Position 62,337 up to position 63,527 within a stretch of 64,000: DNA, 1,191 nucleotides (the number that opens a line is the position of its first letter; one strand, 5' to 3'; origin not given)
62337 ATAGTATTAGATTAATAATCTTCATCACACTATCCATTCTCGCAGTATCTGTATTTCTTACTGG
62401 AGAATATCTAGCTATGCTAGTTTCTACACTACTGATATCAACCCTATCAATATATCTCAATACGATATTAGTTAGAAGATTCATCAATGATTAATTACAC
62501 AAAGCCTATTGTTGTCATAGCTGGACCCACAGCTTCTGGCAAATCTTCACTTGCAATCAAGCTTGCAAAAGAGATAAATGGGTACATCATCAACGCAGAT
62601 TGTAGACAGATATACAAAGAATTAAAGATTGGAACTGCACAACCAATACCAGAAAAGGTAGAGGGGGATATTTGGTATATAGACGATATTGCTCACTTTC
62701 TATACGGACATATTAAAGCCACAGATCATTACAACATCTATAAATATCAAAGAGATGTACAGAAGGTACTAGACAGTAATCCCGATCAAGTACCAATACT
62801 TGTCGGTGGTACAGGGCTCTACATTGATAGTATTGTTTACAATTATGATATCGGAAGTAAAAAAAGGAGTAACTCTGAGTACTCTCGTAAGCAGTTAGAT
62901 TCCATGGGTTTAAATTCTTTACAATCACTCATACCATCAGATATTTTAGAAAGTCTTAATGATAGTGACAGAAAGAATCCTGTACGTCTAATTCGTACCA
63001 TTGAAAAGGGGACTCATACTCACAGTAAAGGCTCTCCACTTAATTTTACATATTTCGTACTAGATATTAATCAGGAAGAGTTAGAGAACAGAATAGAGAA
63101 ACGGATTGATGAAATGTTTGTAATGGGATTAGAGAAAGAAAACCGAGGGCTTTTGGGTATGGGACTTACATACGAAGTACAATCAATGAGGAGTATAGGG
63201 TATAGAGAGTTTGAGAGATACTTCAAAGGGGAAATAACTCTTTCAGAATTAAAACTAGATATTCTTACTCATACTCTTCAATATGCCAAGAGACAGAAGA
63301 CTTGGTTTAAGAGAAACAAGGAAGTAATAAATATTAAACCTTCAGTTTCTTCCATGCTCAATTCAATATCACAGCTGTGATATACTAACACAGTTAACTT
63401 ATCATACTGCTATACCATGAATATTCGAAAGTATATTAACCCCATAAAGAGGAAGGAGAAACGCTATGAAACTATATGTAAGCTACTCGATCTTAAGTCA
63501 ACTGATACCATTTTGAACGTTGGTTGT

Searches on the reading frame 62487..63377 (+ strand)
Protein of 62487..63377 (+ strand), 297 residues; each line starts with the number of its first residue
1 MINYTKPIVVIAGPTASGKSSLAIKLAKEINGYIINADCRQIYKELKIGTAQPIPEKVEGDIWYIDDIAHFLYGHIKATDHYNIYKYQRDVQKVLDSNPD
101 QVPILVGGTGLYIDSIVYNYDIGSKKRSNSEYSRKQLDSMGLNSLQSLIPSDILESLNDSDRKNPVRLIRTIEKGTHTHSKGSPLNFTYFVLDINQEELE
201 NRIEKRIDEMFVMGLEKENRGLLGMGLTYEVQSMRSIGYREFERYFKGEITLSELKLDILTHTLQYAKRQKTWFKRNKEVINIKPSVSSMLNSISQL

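Call 20: search_protein_families(library=pfam, proteins=[window:62487-63377:+], max_evalue=0.001)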
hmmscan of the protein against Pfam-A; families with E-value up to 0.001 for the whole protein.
window:62487-63377:+ (297 aa): 3 families
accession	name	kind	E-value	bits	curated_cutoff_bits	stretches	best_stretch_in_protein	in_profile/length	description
PF01715.23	IPPT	-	6.1e-50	170.6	23.6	1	41-276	1-242/243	IPP transferase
PF01745.22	IPT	-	9.3e-09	35.5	20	1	8-85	3-80/233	Isopentenyl transferase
PF13238.12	AAA_18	-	0.00094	20.1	29.4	0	9-69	1-60/128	AAA domain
